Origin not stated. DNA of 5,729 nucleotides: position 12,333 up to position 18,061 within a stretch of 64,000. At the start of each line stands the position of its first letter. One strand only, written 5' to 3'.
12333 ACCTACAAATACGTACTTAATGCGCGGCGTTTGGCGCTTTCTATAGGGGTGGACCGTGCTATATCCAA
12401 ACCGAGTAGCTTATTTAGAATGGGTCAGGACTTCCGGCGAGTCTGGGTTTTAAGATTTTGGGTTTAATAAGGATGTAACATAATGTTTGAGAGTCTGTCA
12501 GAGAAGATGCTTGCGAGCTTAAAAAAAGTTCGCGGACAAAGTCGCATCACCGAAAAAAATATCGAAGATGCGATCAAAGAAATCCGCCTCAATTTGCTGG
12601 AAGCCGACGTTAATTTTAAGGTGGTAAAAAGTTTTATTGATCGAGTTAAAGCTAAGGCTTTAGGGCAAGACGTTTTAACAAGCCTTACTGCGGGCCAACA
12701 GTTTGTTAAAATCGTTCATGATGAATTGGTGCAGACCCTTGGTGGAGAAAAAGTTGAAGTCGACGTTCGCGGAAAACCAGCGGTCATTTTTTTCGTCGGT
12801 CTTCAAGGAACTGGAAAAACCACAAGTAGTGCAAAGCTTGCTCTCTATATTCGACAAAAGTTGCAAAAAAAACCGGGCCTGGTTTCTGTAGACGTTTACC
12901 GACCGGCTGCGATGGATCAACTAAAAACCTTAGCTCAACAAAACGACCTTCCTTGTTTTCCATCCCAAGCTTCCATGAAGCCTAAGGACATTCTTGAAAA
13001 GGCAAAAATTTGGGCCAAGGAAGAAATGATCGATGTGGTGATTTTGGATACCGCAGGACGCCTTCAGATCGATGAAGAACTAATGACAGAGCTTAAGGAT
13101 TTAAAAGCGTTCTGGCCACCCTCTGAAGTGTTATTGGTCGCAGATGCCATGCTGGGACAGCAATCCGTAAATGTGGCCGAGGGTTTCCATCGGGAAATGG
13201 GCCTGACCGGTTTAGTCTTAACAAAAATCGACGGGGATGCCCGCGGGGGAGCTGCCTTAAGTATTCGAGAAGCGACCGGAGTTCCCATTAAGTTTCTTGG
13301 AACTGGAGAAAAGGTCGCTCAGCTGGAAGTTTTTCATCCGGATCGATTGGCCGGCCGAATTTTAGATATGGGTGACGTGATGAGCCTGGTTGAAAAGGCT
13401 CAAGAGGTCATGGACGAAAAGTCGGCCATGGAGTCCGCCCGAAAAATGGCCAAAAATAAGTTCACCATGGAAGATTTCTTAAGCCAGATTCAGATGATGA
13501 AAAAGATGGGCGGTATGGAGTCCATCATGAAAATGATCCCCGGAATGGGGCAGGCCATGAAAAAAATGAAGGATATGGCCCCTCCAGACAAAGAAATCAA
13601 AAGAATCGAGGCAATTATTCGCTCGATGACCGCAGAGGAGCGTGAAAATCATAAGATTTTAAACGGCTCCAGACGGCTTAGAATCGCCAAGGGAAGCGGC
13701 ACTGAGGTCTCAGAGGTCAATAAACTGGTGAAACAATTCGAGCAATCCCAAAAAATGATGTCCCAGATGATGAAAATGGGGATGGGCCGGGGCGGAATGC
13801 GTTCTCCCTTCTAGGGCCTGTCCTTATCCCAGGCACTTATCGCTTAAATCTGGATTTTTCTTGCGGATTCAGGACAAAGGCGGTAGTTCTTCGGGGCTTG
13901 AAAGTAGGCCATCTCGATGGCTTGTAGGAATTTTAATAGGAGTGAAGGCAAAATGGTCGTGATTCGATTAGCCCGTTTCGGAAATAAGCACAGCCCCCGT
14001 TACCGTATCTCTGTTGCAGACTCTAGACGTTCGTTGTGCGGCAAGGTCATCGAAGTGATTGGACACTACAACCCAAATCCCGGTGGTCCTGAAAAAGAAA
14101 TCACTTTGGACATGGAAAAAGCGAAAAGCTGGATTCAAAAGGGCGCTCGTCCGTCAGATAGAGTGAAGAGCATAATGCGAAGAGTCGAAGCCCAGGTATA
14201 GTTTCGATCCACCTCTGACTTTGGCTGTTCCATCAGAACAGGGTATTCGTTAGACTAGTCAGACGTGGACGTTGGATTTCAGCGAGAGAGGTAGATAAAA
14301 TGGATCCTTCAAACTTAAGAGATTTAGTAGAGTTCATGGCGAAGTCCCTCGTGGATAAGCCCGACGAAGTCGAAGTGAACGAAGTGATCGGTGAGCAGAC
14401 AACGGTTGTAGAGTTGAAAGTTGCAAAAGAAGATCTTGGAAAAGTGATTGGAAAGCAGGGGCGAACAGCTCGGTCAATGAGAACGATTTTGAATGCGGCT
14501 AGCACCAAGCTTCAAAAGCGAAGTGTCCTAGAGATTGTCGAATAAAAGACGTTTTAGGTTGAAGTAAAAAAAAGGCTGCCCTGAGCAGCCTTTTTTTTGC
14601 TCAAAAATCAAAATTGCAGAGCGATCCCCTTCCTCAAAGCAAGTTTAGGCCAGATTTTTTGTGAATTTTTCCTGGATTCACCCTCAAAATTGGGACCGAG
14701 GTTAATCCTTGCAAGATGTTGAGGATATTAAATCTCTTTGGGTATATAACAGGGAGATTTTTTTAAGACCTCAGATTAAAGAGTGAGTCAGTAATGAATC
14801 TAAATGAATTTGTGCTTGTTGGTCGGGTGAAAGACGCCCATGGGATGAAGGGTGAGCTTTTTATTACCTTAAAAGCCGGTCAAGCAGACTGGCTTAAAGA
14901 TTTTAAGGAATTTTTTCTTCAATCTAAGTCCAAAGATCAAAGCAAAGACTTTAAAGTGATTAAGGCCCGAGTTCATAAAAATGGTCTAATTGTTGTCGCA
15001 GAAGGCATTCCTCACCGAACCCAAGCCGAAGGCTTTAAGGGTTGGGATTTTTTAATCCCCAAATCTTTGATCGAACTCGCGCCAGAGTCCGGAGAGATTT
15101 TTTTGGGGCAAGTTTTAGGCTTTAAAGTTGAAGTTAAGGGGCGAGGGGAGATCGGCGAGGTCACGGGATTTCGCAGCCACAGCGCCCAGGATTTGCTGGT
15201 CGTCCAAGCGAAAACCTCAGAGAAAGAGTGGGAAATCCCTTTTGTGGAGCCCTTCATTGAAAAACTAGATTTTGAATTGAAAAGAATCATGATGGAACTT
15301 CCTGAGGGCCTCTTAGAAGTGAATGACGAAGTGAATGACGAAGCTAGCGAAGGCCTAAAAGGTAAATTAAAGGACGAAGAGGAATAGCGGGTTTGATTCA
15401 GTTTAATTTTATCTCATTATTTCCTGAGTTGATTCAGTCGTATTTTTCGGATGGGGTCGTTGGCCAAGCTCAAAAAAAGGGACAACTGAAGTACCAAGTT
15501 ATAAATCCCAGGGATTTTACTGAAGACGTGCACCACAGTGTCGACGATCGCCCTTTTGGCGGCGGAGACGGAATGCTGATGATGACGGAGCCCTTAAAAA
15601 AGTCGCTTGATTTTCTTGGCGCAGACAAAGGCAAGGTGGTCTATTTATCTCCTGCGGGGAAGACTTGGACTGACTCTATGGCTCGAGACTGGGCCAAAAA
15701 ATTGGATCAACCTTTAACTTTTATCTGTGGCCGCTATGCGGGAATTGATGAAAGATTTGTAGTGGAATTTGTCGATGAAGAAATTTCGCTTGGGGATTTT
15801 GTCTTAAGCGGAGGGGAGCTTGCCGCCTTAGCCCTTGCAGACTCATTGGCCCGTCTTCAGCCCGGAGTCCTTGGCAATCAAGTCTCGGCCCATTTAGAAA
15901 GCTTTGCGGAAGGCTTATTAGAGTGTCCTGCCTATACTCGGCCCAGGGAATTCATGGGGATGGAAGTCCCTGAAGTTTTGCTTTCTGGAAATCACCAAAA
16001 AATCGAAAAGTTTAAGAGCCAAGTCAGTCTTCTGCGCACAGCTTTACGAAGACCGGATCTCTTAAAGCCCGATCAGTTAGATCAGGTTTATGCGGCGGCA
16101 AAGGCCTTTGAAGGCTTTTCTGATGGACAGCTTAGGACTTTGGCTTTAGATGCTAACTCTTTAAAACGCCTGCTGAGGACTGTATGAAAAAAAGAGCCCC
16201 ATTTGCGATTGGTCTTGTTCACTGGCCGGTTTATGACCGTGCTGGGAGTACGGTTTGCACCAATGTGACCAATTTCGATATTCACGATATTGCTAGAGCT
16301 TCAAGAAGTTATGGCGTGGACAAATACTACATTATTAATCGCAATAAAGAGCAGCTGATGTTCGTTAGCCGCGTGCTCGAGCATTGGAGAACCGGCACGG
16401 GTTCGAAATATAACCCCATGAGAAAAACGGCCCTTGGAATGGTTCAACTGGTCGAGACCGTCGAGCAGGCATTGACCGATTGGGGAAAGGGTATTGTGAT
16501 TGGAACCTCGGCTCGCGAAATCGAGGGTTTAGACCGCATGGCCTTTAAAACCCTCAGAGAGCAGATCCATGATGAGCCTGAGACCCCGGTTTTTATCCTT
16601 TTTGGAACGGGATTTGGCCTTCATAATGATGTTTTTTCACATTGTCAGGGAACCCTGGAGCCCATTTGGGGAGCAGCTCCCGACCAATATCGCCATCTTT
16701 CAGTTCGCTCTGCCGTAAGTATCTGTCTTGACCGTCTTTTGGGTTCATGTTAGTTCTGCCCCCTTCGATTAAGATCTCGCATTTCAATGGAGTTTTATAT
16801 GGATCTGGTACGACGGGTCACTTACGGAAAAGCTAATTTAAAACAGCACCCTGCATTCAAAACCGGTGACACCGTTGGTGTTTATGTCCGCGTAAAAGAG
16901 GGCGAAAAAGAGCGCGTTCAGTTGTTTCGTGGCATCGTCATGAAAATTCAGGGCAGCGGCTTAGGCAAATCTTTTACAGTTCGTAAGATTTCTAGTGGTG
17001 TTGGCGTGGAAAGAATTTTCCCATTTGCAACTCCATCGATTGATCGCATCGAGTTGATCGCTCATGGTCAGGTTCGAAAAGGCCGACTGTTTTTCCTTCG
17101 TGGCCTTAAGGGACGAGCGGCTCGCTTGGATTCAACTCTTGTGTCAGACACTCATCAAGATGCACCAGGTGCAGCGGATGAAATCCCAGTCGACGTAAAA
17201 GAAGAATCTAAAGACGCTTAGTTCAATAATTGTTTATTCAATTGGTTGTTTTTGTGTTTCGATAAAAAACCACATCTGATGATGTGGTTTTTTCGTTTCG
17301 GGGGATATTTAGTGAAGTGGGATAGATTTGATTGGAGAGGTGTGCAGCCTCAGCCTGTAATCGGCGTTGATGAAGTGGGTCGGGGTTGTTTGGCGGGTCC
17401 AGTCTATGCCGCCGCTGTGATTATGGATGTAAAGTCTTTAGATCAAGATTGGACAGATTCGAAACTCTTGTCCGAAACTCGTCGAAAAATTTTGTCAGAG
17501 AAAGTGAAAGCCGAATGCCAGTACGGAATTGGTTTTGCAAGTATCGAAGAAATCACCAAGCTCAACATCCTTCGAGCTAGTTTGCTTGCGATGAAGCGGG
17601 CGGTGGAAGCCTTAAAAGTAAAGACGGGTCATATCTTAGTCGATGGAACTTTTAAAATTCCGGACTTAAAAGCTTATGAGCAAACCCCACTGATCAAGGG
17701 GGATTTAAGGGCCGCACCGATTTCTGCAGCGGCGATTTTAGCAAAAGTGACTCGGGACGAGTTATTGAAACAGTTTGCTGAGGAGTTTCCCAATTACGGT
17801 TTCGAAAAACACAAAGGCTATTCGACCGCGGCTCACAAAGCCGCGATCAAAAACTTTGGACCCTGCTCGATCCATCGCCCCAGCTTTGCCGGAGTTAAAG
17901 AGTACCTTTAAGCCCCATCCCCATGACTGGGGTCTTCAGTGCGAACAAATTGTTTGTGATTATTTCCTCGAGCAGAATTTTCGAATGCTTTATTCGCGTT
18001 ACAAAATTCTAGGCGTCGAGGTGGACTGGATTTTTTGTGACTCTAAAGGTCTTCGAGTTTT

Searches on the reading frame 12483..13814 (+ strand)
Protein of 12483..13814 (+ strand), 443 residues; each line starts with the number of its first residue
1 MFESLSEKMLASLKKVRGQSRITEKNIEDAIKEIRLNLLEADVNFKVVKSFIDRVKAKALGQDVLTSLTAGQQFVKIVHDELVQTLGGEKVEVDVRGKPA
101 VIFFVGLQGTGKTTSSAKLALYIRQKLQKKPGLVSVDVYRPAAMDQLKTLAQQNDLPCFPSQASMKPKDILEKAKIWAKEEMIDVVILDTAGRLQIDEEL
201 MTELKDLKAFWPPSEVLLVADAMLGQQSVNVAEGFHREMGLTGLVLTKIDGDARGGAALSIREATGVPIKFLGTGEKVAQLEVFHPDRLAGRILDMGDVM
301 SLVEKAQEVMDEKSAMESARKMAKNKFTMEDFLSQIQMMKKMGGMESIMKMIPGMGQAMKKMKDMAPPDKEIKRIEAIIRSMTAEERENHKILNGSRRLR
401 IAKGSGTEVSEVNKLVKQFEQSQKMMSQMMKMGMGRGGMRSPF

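Call 49: search_protein_families(library=pfam, proteins=[window:12483-13814:+], max_evalue=0.00001)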
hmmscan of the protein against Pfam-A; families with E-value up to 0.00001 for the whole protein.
window:12483-13814:+ (443 aa): 4 families
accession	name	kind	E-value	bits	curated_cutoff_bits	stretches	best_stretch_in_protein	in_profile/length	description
PF00448.28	SRP54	-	4e-70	235.9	22.7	1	99-294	1-195/196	SRP54-type protein, GTPase domain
PF02978.25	SRP_SPB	-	8.1e-35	119.5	27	1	326-426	1-91/91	Signal peptide binding domain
PF02881.24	SRP54_N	-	3.9e-21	75.5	22.4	1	5-82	1-75/75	SRP54-type protein, helical bundle domain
PF13401.12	AAA_22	-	5.3e-06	27.2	27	0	99-210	5-110/130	AAA domain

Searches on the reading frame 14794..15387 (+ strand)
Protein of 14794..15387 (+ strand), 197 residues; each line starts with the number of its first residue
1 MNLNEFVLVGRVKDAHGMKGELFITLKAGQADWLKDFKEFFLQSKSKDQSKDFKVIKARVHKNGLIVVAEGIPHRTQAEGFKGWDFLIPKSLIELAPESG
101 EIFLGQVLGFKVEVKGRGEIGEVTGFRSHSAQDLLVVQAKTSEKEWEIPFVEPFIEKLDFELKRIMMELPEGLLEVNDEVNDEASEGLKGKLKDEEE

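Call 49: search_protein_families(library=pfam, proteins=[window:14794-15387:+], max_evalue=0.00001)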
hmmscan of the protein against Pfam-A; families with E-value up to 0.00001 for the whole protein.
window:14794-15387:+ (197 aa): 2 families
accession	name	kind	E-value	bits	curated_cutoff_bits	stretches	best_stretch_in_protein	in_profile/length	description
PF01782.24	RimM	-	2.5e-17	63.3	23.5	1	9-91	2-83/84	RimM N-terminal domain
PF24986.1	PRC_RimM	-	2.8e-15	56.2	27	1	108-173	5-69/69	RimM PRC barrel domain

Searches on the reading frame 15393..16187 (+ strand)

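Call 49: search_protein_families(library=pfam, proteins=[window:15393-16187:+], max_evalue=0.00001)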
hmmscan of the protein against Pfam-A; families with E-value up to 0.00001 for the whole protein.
window:15393-16187:+ (264 aa): 1 family
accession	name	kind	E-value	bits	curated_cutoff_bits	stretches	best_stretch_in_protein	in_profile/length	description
PF01746.26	tRNA_m1G_MT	-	9.2e-54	182.6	27.3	1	24-221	2-195/195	tRNA (Guanine-1)-methyltransferase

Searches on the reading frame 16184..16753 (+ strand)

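Call 49: search_protein_families(library=pfam, proteins=[window:16184-16753:+], max_evalue=0.00001)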
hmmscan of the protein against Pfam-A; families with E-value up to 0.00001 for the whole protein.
window:16184-16753:+ (189 aa): 1 family
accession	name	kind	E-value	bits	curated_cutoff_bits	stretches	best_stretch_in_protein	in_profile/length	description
PF09936.14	Methyltrn_RNA_4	-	2.2e-60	204.1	22.6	1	8-187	3-182/182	SAM-dependent RNA methyltransferase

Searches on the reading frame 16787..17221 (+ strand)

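Call 49: search_protein_families(library=pfam, proteins=[window:16787-17221:+], max_evalue=0.00001)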
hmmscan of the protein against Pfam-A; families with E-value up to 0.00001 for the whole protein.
window:16787-17221:+ (144 aa): 1 family
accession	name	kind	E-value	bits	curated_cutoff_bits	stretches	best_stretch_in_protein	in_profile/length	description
PF01245.26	Ribosomal_L19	-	1.4e-38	131.7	22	1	18-115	12-109/111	Ribosomal protein L19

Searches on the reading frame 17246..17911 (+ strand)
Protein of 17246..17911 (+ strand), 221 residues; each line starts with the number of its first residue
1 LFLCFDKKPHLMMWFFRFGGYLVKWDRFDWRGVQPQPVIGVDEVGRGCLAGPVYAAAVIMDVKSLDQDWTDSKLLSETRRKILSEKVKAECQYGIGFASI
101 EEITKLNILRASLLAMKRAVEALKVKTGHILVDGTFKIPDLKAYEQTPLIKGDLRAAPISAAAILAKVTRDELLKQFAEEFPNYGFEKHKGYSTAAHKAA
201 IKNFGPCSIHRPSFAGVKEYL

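Call 50: search_protein_families(library=pfam, proteins=[window:17246-17911:+], max_evalue=0.00001)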
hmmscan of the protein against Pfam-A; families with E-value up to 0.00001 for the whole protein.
window:17246-17911:+ (221 aa): 1 family
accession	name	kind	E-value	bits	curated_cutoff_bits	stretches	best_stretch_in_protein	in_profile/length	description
PF01351.25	RNase_HII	-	2.2e-36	126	25.8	1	39-215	1-197/199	Ribonuclease HII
